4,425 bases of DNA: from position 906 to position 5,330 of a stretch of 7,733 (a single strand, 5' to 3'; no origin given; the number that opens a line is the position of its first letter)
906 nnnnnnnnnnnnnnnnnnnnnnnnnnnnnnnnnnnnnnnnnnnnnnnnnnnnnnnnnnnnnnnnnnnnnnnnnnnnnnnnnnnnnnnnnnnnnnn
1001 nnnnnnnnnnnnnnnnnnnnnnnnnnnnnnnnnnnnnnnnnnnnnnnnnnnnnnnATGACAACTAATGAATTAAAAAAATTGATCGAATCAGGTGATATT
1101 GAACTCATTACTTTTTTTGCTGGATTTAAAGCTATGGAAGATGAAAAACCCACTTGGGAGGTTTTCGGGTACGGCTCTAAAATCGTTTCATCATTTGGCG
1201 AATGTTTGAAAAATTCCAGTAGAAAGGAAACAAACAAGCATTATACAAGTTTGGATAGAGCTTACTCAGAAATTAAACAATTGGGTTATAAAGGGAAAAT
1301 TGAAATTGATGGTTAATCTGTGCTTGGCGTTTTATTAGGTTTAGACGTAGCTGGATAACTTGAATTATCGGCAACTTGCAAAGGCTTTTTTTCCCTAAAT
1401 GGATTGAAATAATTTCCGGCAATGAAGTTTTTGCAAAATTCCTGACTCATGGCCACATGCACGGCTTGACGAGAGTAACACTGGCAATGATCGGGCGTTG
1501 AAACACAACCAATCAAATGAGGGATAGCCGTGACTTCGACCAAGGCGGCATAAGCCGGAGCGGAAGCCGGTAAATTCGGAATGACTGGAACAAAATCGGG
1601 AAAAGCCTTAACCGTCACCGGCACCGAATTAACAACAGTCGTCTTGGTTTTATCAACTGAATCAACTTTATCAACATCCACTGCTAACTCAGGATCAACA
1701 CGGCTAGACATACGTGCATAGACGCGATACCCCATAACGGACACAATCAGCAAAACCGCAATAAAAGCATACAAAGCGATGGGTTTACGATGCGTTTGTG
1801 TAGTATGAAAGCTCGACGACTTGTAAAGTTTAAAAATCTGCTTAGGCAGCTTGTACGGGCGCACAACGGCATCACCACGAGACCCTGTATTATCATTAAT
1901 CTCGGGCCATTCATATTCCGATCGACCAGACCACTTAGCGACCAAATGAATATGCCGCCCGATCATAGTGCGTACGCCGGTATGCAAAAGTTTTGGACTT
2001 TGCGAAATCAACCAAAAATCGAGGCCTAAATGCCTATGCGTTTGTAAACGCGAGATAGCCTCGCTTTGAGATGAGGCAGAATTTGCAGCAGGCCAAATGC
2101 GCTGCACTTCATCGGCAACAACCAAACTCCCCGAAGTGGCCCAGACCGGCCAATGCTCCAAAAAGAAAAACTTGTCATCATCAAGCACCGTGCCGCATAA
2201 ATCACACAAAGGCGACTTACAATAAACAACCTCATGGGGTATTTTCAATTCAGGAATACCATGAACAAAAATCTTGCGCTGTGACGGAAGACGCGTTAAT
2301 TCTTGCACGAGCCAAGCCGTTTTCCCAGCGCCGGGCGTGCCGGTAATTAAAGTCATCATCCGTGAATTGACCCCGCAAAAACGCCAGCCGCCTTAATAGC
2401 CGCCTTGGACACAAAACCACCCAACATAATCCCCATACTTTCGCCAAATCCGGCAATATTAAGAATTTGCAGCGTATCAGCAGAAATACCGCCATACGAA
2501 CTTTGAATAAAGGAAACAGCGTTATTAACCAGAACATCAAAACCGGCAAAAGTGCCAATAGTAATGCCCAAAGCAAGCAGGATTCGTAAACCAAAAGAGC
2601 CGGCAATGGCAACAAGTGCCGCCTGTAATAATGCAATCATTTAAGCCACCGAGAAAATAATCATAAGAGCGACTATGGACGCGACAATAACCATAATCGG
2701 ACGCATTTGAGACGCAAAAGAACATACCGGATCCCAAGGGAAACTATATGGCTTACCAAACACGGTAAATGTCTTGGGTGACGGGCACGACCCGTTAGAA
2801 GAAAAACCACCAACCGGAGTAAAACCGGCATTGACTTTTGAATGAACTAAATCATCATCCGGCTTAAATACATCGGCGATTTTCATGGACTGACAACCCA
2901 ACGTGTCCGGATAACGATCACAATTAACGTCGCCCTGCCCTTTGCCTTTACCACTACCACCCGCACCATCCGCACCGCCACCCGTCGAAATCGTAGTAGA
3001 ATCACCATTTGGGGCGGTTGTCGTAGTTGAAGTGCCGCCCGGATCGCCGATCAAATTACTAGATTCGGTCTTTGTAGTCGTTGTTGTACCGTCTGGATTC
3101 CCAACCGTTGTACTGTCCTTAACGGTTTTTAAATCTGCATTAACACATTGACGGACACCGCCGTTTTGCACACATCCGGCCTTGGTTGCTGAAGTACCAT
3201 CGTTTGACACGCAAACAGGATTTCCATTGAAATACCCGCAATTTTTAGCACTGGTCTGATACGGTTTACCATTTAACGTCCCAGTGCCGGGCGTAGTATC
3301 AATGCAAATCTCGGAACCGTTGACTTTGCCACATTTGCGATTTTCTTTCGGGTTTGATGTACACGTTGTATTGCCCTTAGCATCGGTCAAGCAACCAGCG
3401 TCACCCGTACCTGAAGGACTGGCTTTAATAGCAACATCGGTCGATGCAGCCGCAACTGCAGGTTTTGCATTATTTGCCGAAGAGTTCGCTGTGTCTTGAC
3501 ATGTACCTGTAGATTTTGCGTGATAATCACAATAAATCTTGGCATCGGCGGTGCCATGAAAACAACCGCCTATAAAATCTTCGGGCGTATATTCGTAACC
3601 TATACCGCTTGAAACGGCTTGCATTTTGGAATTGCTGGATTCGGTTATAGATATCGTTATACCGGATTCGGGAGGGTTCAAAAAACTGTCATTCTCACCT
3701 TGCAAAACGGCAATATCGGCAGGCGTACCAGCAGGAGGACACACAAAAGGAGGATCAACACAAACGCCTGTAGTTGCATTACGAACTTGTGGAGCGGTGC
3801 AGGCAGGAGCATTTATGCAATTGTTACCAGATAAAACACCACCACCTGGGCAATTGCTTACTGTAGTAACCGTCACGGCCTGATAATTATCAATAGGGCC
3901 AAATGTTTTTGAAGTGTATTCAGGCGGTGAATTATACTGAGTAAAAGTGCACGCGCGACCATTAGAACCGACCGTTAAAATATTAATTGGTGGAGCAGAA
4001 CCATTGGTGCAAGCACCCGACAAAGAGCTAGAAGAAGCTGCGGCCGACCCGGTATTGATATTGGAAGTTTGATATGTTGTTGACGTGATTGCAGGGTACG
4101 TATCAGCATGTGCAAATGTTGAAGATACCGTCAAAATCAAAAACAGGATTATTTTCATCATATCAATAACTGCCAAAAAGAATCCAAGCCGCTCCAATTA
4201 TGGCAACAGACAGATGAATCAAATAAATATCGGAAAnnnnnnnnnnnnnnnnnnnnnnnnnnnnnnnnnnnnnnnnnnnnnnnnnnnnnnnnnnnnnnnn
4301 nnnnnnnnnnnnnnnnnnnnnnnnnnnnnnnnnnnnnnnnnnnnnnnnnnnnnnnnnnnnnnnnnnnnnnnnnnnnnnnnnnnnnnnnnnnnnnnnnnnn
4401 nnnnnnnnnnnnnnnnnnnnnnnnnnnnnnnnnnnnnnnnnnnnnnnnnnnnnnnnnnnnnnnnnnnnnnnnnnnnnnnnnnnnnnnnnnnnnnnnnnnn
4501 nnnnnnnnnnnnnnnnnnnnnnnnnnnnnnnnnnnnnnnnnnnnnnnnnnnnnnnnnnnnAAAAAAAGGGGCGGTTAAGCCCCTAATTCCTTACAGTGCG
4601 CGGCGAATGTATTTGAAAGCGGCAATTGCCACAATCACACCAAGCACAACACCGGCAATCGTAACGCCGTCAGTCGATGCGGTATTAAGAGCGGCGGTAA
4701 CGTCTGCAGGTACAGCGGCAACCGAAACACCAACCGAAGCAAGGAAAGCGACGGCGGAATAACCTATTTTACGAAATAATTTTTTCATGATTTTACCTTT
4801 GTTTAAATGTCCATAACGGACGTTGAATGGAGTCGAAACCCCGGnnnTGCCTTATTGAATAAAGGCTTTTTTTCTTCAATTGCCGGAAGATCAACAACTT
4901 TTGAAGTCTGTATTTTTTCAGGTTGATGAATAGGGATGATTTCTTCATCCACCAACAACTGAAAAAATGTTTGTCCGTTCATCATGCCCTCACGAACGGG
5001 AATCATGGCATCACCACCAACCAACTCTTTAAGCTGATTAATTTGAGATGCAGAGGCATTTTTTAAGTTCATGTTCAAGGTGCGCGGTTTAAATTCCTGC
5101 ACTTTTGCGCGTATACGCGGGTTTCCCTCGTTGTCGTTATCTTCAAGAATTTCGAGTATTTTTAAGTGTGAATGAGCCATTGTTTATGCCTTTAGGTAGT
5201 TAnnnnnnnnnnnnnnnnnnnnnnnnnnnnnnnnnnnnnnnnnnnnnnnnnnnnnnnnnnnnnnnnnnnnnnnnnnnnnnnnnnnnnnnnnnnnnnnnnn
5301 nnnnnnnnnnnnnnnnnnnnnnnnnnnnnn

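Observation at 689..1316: AT-rich, opposite-strand, three-gene translationally coupled cassette at the zot-distal cargo position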

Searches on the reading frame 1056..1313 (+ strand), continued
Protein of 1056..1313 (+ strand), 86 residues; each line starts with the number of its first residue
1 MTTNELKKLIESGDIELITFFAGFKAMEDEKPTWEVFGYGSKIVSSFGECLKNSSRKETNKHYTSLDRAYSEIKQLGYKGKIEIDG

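Call 80: search_protein_families(library=pfam, proteins=[L033:1921-2688:+, L033:4789-5400:-, L034:830-2299:+, L034:2394-3980:+, L034:4291-5475:+, L035:2807-3964:+, L035:4480-5340:+, L036:326-1324:+, L036:3610-4707:+, L036:2397-2687:+], max_evalue=0.001)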
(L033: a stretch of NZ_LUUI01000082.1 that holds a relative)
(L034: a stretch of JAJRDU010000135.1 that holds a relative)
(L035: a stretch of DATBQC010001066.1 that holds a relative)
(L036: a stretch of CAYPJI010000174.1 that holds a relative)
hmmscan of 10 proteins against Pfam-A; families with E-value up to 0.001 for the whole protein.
L033:1921-2688:+ (256 aa): 0 families

L033:4789-5400:- (203 aa): 2 families
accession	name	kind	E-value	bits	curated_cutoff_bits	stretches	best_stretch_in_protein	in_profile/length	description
PF00239.26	Resolvase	-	9.8e-44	149.4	23.3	1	2-141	2-144/145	Resolvase, N terminal domain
PF02796.21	HTH_7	-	0.00099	19.6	23.8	0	144-184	1-40/45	Helix-turn-helix domain of resolvase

L034:830-2299:+ (490 aa): 6 families
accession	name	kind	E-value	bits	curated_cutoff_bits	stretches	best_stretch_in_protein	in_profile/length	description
PF00478.31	IMPDH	-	2.7e-166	553.2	25.6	1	9-476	1-345/345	IMP dehydrogenase / GMP reductase domain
PF00571.33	CBS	-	7.6e-21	74.6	24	2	95-140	6-52/57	CBS domain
PF03060.21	NMO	-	9.7e-13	48.6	28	2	211-372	83-233/331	Nitronate monooxygenase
PF01070.24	FMN_dh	-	1.3e-08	34.7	24.9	1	259-365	208-306/350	FMN-dependent dehydrogenase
PF00977.27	His_biosynth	-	3e-05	24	23.6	0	323-362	64-103/228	Histidine biosynthesis protein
PF01207.24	Dus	-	4e-05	23.3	20.4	0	229-298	139-214/311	Dihydrouridine synthase (Dus)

L034:2394-3980:+ (529 aa): 6 families
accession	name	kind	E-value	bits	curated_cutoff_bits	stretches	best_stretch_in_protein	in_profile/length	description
PF00117.34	GATase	-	3.4e-44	151.2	22.8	1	15-204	1-189/190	Glutamine amidotransferase class-I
PF00958.27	GMP_synt_C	-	1.5e-42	144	27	1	437-528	1-92/92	GMP synthase C terminal domain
PF02540.23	NAD_synthase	-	9.1e-13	48.3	21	1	218-300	5-87/242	NAD synthase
PF07722.19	Peptidase_C26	-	6.7e-07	29.7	20.5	1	81-187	103-219/219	Peptidase C26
PF03054.22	tRNA_Me_trans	-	8e-06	26.1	20.6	1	233-298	2-76/202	tRNA methyl transferase HUP domain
PF06508.19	QueC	-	0.00052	20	22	0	234-295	2-61/210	Queuosine biosynthesis protein QueC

L034:4291-5475:+ (395 aa): 3 families
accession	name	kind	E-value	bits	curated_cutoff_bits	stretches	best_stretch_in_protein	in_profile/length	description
PF00589.27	Phage_integrase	-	1.8e-23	83.6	27.1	1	203-375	2-170/172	Phage integrase family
PF13356.12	Arm-DNA-bind_3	-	1.7e-20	73.4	27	1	2-88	1-82/83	Arm DNA-binding domain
PF22022.2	Phage_int_M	-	3.7e-12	46.8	27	1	99-190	1-94/96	Phage integrase central domain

L035:2807-3964:+ (386 aa): 0 families

L035:4480-5340:+ (287 aa): 5 families
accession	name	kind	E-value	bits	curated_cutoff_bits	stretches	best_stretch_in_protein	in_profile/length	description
PF13155.12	Toprim_2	-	2.3e-12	47.6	22.1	1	187-274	1-88/88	Toprim-like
PF01751.28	Toprim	-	1.4e-05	25.6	23.1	1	186-253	2-77/96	Toprim domain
PF13362.12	Toprim_3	-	6.4e-05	23.8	27.2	1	186-277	2-92/95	Toprim domain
PF13662.12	Toprim_4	-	0.00019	22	25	0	186-251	3-69/85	Toprim domain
PF13154.11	DUF3991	-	0.00062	20.6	24.5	0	144-172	37-68/74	Protein of unknown function (DUF3991)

L036:326-1324:+ (333 aa): 0 families

L036:3610-4707:+ (366 aa): 3 families
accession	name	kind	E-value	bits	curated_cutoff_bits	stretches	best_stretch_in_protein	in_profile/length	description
PF00589.27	Phage_integrase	-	2.6e-26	92.9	27.1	1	175-351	3-167/172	Phage integrase family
PF02899.23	Phage_int_SAM_1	-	6e-12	46.1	22.3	1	80-148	14-81/83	Phage integrase, N-terminal SAM-like domain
PF13495.12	Phage_int_SAM_4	-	1.3e-06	29.2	27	1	81-149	15-81/85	Phage integrase, N-terminal SAM-like domain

L036:2397-2687:+ (97 aa): 0 families

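Call 83: search_dna_similar(query=window:1056-1313:+, collection=plasmids, mode=protein, max_evalue=0.01)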
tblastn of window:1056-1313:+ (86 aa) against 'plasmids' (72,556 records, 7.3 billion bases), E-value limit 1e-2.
Records with a match: 2; places in all: 2; records where one place covers at least 80% of the query: 2.
Best place of each record, by identity: <60% 2.
By first word of the organism name: Methylomonas 1; Methylobacter 1.
By predicted mobility (MOB-suite, as given by PLSDB): non-mobilizable 2.
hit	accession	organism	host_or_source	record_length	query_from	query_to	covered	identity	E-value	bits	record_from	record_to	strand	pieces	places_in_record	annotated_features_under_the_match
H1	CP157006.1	Methylomonas sp. AM2-LC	-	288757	1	85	99%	50.6%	2e-19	87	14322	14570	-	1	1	record has no annotation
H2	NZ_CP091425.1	Methylobacter sp. YRD-M1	isolate,wetland soil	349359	1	85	99%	50.6%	3e-19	87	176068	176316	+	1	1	hypothetical protein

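Call 86: get_annotated_region(hit=H2, flank=6000)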
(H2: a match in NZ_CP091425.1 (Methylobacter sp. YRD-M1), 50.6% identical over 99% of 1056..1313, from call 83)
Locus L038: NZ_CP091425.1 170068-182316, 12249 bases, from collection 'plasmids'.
description: Methylobacter sp. YRD-M1 plasmid unnamed1, complete sequence
organism: Methylobacter sp. YRD-M1 (NCBI taxid 2911520)
taxonomy: Bacteria; Pseudomonadota; Gammaproteobacteria; Methylococcales; Methylococcaceae; Methylobacter; Methylobacter sp. YRD-M1
host: -; source: isolate,wetland soil; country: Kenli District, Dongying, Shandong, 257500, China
typing (MOB-suite, as given by PLSDB): non-mobilizable
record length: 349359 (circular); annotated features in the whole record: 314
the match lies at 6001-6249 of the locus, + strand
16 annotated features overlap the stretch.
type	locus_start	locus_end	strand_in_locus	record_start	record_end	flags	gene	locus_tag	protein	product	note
CDS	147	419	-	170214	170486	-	-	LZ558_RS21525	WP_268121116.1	TfoX/Sxy family protein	-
CDS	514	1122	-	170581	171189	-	-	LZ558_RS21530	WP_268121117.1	hypothetical protein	-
CDS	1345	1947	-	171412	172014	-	-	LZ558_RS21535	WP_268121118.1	DJ-1/PfpI family protein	-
CDS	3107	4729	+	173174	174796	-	-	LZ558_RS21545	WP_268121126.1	IS481 family transposase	-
CDS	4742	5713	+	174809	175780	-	-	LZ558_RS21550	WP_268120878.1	AAA family ATPase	-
CDS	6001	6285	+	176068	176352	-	-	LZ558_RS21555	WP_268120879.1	hypothetical protein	-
CDS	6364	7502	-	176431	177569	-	-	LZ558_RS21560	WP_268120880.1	IS3 family transposase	-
CDS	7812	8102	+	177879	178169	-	-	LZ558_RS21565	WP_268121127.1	DUF1778 domain-containing protein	-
CDS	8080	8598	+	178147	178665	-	-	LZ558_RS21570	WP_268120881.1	GNAT family N-acetyltransferase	-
CDS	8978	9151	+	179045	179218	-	-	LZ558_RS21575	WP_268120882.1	hypothetical protein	-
CDS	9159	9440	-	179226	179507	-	-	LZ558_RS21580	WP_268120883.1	type II toxin-antitoxin system ParD family antitoxin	GO:0051983 - regulation of chromosome segregation [Evidence IEA]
CDS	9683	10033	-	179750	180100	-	-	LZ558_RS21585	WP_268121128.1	DUF962 domain-containing protein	-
CDS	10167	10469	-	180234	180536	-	-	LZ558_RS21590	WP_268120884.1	type II toxin-antitoxin system RelE/ParE family toxin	GO:0030541 - plasmid partitioning [Evidence IEA]; GO:0051290 - protein heterotetramerization [Evidence IEA]; GO:0009432 ...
CDS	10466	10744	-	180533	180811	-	-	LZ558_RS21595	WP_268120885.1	type II toxin-antitoxin system Phd/YefM family antitoxin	-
CDS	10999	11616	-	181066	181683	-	-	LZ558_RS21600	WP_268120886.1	TetR/AcrR family transcriptional regulator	GO:0006355 - regulation of DNA-templated transcription [Evidence IEA]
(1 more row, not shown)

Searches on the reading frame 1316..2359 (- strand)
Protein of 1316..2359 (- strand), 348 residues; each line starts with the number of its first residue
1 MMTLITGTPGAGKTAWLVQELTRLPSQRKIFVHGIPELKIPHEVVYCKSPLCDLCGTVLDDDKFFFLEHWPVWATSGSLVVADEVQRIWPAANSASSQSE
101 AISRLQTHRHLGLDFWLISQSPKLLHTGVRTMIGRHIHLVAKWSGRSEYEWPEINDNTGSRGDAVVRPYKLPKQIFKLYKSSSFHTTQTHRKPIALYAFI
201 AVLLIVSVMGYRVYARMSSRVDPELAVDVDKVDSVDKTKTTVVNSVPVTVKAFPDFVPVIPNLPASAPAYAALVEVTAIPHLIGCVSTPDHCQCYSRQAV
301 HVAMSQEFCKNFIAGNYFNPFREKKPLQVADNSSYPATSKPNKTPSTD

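Call 4: search_protein_families(library=pfam, proteins=[window:1316-2359:-], max_evalue=1)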
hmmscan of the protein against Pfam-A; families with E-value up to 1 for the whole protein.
window:1316-2359:- (348 aa): 5 families
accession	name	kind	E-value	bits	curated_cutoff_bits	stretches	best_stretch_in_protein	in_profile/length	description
PF05707.18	Zot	-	3.6e-16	59.6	20.3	1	1-185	1-196/197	Zonular occludens toxin (Zot)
PF09848.15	SLFN-g3_helicase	-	0.017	14.9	24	1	2-28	3-34/354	Schlafen group 3, DNA/RNA helicase domain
PF13401.12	AAA_22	-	0.048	14.4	27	1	2-36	7-33/130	AAA domain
PF13191.12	AAA_16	-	0.098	13.6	32.6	1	3-72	27-96/167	AAA ATPase domain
PF13671.12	AAA_33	-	0.12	13.1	27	0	2-25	1-24/143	AAA domain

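Call 5: search_protein_families(library=phrogs, proteins=[window:1316-2359:-], max_evalue=1)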
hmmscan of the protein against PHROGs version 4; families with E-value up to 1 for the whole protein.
window:1316-2359:- (348 aa): 4 families
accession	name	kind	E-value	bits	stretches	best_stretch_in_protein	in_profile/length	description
phrog_197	-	moron, auxiliary metabolic gene and host takeover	2.6e-66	226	1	1-339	27-381/486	Zot-like toxin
phrog_1041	-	moron, auxiliary metabolic gene and host takeover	1e-21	78.8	1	1-268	1-300/420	CTXphi Zot-like toxin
phrog_11271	-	head and packaging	1.7e-05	25.8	1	69-131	79-141/145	head morphogenesis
phrog_2666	-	head and packaging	8.1e-05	22.5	1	69-131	414-474/555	terminase large subunit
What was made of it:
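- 1313..2359 (-): zot-like assembly ATPase gene (context; convergent neighbour). Pfam Zot E = 3.6e-16 and phrog_197 E = 2.6e-66 (calls 4, 5).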

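Call 12: find_related_loci(query=window:1316-2359:-, collection=viral_contigs, flank=10000)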
Query window:1316-2359:- (348 aa) in viral_contigs; peptide patterns used: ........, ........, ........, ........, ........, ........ (x = any residue, [..] = any of these).
7 stretches matched a pattern, but none encodes a relative of the query by tblastn (E <= 1e-3).

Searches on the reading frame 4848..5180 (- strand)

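Call 4: search_protein_families(library=pfam, proteins=[window:4848-5180:-], max_evalue=1)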
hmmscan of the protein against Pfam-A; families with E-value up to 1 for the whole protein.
window:4848-5180:- (111 aa): 0 families

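Call 5: search_protein_families(library=phrogs, proteins=[window:4848-5180:-], max_evalue=1)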
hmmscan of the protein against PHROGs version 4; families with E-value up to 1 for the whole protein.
window:4848-5180:- (111 aa): 1 family
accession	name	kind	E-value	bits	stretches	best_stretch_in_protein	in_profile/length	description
phrog_14675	-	unknown function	0.037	14.5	1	21-92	59-128/222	-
